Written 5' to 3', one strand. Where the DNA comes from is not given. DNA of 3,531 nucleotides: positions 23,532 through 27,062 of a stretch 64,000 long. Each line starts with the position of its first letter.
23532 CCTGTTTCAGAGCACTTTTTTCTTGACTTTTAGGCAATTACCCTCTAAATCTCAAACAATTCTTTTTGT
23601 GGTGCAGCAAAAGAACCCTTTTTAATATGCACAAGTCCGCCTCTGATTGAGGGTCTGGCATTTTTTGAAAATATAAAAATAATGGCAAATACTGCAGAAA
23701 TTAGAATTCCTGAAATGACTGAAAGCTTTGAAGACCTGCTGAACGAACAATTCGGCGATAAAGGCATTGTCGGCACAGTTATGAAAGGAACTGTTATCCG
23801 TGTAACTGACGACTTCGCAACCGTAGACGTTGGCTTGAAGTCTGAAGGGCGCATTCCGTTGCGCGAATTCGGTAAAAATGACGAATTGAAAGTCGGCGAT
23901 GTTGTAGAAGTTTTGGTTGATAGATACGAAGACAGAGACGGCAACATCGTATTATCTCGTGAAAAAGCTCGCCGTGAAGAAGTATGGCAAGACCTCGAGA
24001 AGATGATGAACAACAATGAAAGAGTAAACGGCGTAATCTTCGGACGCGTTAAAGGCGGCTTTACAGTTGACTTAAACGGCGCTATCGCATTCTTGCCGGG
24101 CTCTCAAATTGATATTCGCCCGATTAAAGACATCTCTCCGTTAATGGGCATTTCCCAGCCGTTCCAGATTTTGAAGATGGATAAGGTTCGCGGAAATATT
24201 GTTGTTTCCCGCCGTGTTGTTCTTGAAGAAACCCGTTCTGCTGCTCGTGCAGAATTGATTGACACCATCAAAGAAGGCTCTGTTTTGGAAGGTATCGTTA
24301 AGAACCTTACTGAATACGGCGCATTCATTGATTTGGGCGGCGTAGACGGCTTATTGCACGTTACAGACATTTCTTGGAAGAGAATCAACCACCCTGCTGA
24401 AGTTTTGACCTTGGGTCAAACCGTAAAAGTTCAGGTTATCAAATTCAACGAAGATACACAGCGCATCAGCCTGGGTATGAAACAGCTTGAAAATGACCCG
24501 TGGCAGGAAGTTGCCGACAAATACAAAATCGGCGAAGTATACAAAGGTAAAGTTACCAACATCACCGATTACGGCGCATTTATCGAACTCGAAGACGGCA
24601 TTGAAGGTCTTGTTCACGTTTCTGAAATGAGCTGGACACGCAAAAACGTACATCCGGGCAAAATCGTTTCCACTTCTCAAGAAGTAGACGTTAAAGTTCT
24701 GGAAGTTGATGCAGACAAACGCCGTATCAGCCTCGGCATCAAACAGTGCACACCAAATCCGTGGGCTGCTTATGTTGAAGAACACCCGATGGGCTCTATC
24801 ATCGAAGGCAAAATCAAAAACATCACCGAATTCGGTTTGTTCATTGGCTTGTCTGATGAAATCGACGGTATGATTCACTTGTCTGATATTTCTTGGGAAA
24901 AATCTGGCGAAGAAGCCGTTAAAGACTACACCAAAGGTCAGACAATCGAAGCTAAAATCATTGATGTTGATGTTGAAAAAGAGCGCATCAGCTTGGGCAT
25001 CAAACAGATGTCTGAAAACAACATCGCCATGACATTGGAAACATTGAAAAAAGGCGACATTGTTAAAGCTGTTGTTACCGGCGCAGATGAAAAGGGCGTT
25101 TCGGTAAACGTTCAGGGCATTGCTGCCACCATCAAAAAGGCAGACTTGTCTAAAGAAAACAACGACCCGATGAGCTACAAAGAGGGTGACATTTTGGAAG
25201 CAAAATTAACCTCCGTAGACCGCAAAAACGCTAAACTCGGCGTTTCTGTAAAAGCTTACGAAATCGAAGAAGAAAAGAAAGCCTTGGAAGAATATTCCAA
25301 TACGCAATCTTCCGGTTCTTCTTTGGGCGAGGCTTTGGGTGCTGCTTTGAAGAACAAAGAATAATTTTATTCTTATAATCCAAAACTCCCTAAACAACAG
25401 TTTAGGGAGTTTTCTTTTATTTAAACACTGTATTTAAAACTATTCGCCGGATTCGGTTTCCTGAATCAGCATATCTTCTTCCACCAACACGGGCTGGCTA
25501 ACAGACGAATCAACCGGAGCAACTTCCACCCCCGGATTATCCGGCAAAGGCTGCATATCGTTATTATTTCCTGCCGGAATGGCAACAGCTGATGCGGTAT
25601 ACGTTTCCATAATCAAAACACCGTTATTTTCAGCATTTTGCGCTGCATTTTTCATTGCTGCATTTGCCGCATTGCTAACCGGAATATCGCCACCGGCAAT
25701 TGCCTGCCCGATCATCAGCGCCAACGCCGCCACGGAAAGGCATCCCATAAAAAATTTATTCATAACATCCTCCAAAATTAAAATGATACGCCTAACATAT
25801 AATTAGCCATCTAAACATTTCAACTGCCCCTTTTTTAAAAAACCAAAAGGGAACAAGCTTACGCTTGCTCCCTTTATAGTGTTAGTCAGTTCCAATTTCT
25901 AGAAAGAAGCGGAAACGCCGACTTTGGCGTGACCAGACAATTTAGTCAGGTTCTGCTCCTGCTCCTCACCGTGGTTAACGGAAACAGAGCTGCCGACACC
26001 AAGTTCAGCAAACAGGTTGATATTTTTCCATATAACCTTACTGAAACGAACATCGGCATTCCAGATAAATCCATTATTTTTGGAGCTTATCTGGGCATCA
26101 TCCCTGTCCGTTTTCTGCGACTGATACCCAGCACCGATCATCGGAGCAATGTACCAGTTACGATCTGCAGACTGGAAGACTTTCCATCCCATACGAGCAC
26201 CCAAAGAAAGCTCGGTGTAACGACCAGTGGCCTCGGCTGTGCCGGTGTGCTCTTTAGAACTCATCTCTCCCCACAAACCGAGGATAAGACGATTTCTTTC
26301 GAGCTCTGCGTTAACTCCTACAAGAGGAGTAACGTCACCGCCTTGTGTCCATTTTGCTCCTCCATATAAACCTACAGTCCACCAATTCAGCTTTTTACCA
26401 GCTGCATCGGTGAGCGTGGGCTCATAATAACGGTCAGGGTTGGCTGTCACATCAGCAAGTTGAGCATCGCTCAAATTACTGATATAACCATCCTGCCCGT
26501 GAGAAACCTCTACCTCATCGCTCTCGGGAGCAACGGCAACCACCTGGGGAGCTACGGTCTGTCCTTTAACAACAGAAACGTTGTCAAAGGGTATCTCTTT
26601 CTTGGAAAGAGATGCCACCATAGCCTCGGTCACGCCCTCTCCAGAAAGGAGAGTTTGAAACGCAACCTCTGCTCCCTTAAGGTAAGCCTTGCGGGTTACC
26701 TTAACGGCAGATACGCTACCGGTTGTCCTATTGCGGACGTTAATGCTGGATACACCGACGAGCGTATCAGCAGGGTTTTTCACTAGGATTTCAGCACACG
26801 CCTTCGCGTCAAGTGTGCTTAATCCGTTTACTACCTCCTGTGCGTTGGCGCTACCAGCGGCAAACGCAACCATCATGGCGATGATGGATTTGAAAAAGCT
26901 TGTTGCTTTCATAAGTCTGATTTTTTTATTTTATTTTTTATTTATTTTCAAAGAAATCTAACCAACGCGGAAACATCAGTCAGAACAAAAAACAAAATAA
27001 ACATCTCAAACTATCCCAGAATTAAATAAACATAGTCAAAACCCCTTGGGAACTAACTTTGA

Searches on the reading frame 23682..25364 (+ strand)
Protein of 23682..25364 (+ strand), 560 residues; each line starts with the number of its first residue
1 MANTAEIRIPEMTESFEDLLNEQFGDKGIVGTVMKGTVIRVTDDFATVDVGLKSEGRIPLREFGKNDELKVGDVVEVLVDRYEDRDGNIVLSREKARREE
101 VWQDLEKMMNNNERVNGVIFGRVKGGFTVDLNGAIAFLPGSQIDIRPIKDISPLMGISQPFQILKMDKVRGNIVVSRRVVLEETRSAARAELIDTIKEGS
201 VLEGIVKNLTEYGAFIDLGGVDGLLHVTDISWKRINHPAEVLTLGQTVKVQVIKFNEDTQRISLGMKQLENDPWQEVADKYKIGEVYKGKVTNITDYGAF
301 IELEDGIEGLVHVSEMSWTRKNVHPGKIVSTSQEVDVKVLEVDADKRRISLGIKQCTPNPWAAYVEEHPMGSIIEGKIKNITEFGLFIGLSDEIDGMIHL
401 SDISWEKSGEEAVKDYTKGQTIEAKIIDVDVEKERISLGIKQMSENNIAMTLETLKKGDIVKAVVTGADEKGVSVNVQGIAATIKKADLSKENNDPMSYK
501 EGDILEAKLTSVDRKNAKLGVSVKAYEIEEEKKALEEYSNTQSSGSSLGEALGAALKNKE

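Call 97: search_protein_families(library=pfam, proteins=[window:23682-25364:+], max_evalue=0.001)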
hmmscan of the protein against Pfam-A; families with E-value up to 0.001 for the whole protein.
window:23682-25364:+ (560 aa): 5 families
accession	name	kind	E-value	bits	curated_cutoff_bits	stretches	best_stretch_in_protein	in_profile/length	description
PF00575.29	S1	-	1.2e-93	308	22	6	280-354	1-74/74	S1 RNA binding domain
PF23459.1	S1_RRP5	-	6.3e-22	78.4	27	2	196-259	1-65/72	RRP5 S1 domain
PF21710.3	Spt6_S1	-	1.5e-19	70.5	27.5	1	371-437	17-83/91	Spt6, S1/OB domain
PF17092.11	PCB_OB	-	2.2e-10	41.7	27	0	272-332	19-80/111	Penicillin-binding protein OB-like domain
PF13509.12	S1_2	-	2.6e-08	34.3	21.8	0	30-91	1-58/61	S1 domain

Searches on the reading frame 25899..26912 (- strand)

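Call 97: search_protein_families(library=pfam, proteins=[window:25899-26912:-], max_evalue=0.001)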
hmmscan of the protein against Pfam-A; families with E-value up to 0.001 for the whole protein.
window:25899-26912:- (337 aa): 1 family
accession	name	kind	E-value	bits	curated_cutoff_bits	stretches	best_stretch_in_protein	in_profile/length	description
PF13505.12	OMP_b-brl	-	4e-05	24.3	28.7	1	170-306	15-152/175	Outer membrane protein beta-barrel domain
